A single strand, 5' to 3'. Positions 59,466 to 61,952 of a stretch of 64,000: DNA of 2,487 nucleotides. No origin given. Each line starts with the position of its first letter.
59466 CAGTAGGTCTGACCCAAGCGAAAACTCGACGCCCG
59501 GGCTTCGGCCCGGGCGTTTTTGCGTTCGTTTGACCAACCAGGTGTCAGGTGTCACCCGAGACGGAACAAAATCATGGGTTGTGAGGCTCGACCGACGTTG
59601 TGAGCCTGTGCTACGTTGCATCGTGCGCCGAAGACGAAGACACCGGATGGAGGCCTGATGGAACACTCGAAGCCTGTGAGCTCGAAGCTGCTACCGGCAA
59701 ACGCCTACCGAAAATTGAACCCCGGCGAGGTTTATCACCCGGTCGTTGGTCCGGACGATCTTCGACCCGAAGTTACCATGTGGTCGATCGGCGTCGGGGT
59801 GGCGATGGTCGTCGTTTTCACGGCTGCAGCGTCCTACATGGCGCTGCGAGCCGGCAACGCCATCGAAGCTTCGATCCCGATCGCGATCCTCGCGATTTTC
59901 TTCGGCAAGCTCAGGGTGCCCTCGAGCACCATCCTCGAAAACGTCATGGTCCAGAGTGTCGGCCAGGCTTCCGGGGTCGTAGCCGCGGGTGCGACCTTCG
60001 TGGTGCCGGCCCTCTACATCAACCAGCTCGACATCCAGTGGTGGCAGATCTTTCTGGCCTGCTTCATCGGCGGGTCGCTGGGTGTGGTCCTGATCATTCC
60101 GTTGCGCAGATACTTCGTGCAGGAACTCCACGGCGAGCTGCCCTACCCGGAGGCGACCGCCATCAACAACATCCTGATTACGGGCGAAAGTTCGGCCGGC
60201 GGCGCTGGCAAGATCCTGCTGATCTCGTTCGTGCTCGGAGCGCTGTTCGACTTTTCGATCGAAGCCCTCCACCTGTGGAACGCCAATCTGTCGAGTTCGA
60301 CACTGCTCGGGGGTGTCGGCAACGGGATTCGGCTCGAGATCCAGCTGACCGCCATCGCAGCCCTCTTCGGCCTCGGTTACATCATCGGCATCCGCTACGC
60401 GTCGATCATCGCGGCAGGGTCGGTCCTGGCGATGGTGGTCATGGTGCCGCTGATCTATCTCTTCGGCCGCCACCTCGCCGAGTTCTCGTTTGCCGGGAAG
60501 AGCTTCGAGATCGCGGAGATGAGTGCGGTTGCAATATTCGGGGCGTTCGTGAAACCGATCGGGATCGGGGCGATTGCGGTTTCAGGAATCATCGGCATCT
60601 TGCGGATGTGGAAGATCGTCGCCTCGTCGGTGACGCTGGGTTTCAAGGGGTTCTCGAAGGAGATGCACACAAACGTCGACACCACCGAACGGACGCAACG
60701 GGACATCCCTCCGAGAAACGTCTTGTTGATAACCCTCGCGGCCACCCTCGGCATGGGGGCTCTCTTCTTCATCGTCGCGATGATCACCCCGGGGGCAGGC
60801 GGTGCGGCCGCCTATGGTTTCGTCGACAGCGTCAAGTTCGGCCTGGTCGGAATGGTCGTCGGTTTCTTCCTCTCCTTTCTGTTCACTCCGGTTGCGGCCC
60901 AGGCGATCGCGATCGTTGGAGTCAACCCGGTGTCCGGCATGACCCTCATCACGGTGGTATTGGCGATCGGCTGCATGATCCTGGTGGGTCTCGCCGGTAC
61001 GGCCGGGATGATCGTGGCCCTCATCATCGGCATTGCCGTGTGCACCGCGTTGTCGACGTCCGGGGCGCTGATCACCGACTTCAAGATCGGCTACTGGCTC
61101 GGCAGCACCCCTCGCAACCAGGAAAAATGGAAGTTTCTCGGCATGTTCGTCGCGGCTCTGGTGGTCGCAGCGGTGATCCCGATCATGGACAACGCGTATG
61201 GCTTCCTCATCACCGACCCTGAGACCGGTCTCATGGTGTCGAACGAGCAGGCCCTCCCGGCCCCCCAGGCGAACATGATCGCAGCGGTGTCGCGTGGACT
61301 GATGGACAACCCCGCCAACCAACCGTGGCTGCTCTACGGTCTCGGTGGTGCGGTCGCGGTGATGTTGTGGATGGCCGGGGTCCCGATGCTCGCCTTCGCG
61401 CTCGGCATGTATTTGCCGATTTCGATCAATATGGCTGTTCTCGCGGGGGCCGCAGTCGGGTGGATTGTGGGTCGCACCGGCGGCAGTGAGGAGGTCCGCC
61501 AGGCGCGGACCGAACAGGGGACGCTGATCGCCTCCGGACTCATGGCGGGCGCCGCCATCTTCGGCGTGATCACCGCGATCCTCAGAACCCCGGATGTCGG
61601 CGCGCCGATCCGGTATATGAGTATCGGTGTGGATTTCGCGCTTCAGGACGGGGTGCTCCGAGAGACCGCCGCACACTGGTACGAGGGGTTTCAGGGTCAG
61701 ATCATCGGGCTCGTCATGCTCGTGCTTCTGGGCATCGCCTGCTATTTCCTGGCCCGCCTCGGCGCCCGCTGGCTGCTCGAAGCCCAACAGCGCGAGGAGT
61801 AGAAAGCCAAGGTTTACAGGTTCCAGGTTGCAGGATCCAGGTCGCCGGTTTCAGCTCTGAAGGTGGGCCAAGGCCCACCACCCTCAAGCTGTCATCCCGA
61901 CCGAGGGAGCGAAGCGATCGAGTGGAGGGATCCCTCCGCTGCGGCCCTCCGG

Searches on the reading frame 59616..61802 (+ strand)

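Call 64: search_protein_families(library=pfam, proteins=[window:59616-61802:+], max_evalue=0.00001)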
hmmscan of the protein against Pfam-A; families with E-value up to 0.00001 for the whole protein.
window:59616-61802:+ (728 aa): 1 family
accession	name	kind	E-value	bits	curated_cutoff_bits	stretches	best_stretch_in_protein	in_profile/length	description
PF03169.20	OPT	-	9.7e-83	279.3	25.8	1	52-656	1-622/623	OPT oligopeptide transporter protein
